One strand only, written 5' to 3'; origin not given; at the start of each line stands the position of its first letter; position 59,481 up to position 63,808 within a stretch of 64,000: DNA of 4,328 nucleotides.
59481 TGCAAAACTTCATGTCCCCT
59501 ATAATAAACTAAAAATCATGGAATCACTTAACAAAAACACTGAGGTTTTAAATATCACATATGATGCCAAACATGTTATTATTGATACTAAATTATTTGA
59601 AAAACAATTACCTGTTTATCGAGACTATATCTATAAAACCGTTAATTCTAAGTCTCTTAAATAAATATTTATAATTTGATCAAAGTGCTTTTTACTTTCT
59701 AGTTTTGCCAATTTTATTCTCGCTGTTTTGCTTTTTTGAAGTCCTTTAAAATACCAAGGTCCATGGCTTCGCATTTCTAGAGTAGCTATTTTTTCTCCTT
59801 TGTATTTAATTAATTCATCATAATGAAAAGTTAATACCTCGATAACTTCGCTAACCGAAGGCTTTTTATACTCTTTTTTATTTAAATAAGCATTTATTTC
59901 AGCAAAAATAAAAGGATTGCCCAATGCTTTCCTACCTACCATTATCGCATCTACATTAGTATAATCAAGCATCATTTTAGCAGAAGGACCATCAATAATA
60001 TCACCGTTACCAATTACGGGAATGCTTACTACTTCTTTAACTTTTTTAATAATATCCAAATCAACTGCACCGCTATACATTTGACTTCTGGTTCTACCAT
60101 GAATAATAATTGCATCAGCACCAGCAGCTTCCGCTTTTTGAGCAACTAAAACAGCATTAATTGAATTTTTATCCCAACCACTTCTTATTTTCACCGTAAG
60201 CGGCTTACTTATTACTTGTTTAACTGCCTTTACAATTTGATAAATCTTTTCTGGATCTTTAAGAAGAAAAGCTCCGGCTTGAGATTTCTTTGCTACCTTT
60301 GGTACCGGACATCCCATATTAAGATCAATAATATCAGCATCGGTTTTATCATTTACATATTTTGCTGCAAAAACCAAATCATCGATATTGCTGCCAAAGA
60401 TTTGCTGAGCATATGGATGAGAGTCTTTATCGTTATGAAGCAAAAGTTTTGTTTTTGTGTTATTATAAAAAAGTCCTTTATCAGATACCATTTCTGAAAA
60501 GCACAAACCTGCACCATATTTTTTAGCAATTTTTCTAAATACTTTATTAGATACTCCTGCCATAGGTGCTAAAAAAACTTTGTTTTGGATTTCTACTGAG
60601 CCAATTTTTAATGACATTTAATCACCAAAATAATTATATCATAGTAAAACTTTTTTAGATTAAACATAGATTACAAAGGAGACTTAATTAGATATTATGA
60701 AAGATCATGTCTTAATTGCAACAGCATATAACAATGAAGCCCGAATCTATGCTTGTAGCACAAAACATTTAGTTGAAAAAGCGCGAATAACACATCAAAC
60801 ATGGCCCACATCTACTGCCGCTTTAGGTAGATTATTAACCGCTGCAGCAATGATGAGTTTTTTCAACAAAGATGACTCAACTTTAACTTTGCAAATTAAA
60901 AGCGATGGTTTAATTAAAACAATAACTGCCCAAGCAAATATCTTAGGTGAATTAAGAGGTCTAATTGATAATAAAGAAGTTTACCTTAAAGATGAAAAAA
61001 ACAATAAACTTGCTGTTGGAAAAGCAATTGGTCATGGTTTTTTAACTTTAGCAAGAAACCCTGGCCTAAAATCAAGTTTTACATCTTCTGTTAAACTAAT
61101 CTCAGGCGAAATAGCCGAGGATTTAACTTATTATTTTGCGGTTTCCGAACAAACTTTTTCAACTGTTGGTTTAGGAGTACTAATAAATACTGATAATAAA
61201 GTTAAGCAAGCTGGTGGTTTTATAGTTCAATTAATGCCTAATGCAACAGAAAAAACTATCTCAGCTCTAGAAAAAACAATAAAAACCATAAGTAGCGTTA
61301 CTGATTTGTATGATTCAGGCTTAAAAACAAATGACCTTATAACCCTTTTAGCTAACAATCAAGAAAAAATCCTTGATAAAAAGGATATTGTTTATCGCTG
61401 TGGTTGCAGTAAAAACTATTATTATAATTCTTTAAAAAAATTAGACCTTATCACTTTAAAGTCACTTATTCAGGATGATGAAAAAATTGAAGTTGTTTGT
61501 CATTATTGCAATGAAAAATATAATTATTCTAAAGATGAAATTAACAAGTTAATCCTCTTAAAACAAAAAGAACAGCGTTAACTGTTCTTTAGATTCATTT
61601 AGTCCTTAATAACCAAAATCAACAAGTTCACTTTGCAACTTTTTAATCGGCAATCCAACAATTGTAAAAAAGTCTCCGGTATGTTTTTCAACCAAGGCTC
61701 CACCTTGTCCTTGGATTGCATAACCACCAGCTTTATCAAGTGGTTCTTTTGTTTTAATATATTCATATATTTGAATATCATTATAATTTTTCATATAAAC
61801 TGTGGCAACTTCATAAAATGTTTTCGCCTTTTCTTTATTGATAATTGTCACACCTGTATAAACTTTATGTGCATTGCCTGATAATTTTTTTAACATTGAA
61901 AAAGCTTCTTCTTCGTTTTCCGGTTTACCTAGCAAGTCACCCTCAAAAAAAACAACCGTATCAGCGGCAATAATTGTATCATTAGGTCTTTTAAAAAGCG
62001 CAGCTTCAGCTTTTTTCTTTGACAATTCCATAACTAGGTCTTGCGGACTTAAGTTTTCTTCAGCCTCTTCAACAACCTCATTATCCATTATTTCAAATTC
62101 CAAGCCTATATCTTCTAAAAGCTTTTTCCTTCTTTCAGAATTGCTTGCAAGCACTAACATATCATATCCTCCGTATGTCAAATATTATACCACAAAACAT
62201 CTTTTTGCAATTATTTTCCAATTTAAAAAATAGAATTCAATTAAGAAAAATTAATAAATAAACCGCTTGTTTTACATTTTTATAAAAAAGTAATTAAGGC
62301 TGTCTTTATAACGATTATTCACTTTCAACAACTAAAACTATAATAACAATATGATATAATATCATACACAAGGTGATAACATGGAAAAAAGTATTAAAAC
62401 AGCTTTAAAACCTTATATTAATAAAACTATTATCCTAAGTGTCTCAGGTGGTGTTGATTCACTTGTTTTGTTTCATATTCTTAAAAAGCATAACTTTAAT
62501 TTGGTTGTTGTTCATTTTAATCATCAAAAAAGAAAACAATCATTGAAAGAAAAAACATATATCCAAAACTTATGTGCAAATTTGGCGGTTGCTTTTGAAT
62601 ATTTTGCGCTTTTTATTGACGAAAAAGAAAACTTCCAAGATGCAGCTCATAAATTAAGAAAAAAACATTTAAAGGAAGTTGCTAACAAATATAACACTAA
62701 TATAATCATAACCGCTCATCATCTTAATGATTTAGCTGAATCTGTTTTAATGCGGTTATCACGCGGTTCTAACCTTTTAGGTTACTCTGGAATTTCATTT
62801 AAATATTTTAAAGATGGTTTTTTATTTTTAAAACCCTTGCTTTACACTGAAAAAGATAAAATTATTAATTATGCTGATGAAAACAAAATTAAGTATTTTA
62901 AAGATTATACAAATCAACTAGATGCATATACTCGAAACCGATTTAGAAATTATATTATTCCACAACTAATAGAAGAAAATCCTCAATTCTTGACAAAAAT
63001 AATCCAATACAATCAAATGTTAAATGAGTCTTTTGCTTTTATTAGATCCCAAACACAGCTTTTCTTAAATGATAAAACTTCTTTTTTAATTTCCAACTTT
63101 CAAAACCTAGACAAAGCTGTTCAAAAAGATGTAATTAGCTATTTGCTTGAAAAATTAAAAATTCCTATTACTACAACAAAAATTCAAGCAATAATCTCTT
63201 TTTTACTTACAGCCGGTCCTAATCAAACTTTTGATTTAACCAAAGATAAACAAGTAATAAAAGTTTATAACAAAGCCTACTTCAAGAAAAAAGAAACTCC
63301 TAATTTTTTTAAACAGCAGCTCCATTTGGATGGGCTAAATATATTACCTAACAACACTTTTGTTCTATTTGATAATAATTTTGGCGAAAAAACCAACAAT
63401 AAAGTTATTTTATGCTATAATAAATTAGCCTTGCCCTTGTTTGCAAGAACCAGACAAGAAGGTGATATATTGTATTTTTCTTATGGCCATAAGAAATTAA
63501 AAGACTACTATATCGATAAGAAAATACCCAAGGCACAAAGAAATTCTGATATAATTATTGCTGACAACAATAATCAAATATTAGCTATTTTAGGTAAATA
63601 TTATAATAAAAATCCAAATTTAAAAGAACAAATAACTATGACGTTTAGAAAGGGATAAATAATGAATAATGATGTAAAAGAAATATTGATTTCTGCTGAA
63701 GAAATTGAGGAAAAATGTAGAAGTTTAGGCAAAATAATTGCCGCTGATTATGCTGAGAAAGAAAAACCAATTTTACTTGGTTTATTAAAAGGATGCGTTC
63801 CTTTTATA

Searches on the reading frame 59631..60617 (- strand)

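Call 3: search_protein_families(library=pfam, proteins=[window:59631-60617:-], max_evalue=0.01)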
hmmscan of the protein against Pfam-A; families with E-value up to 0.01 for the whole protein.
window:59631-60617:- (328 aa): 6 families
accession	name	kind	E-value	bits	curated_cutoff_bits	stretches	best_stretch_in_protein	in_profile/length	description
PF01207.24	Dus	-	2e-89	300.2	20.4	1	16-314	2-300/311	Dihydrouridine synthase (Dus)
PF01180.27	DHO_dh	-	1.4e-05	24.9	27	1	67-180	95-199/291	Dihydroorotate dehydrogenase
PF00724.26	Oxidored_FMN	-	1.5e-05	24.9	27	1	167-246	258-340/342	NADH:flavin oxidoreductase / NADH oxidase family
PF03060.21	NMO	-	3.9e-05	23.6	28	1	152-219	142-214/331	Nitronate monooxygenase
PF00977.27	His_biosynth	-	0.0013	18.6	23.6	1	117-212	104-204/228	Histidine biosynthesis protein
PF01680.23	SOR_SNZ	-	0.0041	17.4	27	1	158-255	25-121/207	SOR/SNZ family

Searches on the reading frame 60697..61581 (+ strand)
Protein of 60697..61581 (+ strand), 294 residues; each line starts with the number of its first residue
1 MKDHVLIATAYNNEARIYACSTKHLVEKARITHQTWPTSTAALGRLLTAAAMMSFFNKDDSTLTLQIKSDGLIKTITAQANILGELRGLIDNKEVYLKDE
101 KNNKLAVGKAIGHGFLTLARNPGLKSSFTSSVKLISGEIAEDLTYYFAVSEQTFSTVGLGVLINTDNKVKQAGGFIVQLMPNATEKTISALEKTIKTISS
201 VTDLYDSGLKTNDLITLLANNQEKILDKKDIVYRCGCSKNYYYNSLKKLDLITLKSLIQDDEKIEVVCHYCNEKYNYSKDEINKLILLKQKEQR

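Call 32: search_protein_families(library=pfam, proteins=[window:60697-61581:+], max_evalue=0.001)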
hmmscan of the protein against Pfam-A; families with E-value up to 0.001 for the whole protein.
window:60697-61581:+ (294 aa): 1 family
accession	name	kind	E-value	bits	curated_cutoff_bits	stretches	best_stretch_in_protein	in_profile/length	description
PF01430.24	HSP33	-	3e-81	273.3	21.4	1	3-278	1-273/273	Hsp33 protein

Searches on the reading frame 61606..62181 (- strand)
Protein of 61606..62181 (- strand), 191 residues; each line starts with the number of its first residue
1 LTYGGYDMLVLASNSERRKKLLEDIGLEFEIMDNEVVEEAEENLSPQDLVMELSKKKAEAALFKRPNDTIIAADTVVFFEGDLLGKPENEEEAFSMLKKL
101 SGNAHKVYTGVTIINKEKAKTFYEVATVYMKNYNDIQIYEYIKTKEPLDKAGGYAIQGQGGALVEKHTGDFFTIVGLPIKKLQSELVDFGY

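Call 32: search_protein_families(library=pfam, proteins=[window:61606-62181:-], max_evalue=0.001)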
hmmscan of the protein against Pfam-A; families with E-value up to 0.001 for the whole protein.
window:61606-62181:- (191 aa): 1 family
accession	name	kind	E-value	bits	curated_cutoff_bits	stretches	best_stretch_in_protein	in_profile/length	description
PF02545.19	Maf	-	3.1e-58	197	27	1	9-187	2-185/187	Maf-like protein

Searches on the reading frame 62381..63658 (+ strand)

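Call 32: search_protein_families(library=pfam, proteins=[window:62381-63658:+], max_evalue=0.001)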
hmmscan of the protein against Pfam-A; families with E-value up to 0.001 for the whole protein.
window:62381-63658:+ (425 aa): 3 families
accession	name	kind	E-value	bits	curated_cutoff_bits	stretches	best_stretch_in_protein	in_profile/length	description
PF01171.26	ATP_bind_3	-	6.7e-48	163.3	27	1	17-190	2-181/182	PP-loop family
PF06508.19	QueC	-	1e-05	25.6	22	1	18-87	3-68/210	Queuosine biosynthesis protein QueC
PF11734.13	TilS_C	-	3.6e-05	23.5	22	1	356-406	4-55/74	TilS substrate C-terminal domain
